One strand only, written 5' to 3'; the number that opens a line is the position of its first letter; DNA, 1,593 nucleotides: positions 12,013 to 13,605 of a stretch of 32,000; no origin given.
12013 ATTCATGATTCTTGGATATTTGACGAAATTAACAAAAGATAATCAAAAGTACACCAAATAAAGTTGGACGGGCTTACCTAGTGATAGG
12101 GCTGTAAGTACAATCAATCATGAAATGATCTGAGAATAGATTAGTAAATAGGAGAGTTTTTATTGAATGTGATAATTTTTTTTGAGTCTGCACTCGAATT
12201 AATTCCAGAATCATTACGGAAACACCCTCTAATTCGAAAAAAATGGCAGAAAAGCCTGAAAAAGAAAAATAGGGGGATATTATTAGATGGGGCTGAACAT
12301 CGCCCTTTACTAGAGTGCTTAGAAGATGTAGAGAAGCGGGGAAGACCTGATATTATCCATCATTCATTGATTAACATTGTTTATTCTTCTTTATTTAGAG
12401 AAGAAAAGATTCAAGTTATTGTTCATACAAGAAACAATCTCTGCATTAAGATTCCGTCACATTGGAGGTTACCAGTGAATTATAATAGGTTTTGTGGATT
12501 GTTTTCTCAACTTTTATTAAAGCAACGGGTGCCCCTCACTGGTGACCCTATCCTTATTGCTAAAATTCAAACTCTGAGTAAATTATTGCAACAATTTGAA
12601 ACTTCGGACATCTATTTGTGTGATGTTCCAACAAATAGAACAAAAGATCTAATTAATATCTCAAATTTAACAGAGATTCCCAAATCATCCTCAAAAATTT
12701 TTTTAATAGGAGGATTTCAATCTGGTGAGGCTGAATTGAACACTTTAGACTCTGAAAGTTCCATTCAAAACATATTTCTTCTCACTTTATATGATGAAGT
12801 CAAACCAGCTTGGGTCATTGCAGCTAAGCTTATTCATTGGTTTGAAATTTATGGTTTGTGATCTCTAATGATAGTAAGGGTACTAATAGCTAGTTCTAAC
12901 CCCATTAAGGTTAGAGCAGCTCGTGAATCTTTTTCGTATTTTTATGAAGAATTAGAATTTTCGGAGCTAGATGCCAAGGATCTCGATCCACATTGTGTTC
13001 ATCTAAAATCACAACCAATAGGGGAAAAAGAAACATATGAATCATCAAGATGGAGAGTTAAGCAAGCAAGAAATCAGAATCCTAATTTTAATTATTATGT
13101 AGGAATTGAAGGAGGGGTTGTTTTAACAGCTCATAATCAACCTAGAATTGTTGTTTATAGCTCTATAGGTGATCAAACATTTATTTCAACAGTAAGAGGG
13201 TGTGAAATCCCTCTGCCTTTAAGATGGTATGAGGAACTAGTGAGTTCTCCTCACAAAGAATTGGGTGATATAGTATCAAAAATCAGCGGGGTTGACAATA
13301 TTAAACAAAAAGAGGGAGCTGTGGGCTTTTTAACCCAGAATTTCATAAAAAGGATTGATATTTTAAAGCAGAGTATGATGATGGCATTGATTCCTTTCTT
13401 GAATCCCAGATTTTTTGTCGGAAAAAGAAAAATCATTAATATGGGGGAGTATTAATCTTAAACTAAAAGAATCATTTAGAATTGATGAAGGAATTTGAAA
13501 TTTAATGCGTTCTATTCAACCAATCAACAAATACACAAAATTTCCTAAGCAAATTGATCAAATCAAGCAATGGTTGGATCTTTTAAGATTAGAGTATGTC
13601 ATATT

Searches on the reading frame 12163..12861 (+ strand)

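Call 19: search_protein_families(library=pfam, proteins=[window:12163-12861:+], max_evalue=0.001)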
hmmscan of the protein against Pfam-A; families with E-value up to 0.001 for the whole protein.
window:12163-12861:+ (232 aa): 1 family
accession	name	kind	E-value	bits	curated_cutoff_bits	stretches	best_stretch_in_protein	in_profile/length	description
PF03587.19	EMG1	-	4.7e-36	124.6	28.2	1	4-228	1-197/197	EMG1/NEP1 methyltransferase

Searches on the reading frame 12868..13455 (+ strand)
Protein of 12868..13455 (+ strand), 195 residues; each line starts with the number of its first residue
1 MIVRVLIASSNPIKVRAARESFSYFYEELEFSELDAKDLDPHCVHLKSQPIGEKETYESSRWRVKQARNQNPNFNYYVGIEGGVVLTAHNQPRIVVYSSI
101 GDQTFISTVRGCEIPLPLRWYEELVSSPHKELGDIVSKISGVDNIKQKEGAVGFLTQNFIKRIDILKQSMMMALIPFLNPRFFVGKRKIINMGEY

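Call 19: search_protein_families(library=pfam, proteins=[window:12868-13455:+], max_evalue=0.001)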
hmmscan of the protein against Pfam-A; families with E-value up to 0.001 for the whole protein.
window:12868-13455:+ (195 aa): 1 family
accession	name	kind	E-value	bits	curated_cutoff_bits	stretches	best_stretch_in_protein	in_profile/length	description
PF01931.24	NTPase_I-T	-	2.3e-34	119.1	25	1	8-178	1-162/162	Protein of unknown function DUF84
